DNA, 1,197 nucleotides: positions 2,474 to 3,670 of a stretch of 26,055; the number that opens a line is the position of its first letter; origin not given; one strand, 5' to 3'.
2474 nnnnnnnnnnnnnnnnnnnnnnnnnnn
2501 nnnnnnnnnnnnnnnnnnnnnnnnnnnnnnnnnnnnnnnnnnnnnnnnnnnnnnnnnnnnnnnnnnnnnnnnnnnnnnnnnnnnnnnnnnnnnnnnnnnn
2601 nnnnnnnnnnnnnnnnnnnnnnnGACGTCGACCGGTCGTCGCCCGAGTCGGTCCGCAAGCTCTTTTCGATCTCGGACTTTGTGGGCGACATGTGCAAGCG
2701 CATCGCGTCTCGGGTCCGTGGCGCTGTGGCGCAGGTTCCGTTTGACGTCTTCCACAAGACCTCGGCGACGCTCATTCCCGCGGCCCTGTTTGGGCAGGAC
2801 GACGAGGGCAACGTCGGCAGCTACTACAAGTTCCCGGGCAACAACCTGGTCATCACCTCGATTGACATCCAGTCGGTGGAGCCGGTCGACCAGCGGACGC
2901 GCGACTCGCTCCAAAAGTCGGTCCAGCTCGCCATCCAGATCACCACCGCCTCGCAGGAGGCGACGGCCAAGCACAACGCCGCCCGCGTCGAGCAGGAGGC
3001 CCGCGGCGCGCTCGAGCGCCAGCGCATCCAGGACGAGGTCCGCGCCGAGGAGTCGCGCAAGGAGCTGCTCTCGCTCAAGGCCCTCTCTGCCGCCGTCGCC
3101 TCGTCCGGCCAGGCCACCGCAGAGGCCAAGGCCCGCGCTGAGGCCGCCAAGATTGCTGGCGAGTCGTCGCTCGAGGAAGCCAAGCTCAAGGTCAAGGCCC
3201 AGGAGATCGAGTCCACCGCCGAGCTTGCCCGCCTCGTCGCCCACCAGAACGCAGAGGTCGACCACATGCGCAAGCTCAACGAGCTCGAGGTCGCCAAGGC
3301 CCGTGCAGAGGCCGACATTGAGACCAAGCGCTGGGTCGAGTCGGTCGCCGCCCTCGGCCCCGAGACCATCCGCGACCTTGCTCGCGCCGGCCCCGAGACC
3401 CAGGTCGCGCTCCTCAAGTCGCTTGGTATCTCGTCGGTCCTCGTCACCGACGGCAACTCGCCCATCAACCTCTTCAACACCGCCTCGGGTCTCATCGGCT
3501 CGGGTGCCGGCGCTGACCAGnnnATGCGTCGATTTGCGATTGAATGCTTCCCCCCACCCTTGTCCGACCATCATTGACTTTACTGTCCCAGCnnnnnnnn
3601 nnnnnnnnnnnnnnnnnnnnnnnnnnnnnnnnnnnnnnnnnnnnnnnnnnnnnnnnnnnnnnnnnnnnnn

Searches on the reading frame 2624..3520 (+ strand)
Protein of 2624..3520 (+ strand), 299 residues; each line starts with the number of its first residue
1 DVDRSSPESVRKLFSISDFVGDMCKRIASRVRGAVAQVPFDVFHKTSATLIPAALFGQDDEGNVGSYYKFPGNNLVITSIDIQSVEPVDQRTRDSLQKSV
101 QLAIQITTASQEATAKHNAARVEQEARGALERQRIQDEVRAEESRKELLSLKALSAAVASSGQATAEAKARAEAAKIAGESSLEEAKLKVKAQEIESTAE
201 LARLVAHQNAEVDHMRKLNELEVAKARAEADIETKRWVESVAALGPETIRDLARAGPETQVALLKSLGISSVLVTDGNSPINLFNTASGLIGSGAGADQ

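Call 45: search_solved_structures(query=window:2624-3520:+, max_evalue=0.001, show_alignments=1)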
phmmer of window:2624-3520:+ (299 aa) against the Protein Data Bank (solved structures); distinct sequences matched with E-value up to 0.001: 7.
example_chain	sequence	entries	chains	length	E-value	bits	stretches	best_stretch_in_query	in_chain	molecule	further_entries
11dr_A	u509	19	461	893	3.8e-95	321.8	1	3-295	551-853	Major vault protein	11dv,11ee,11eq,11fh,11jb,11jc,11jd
4hl8_A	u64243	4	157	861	6.3e-95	321.1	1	3-296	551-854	Major vault protein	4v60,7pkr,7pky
7pkz_A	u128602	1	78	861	6.4e-95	321.1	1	3-296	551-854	Major vault protein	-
2qzv_A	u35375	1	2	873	6.5e-95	321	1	3-296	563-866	Major vault protein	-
9z4w_A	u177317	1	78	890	7.2e-95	320.9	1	3-296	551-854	Major vault protein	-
6bp7_A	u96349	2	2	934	7.4e-95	320.8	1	3-296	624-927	Major vault protein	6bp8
9z5n_B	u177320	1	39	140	3.3e-26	95.9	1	195-296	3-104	Major vault protein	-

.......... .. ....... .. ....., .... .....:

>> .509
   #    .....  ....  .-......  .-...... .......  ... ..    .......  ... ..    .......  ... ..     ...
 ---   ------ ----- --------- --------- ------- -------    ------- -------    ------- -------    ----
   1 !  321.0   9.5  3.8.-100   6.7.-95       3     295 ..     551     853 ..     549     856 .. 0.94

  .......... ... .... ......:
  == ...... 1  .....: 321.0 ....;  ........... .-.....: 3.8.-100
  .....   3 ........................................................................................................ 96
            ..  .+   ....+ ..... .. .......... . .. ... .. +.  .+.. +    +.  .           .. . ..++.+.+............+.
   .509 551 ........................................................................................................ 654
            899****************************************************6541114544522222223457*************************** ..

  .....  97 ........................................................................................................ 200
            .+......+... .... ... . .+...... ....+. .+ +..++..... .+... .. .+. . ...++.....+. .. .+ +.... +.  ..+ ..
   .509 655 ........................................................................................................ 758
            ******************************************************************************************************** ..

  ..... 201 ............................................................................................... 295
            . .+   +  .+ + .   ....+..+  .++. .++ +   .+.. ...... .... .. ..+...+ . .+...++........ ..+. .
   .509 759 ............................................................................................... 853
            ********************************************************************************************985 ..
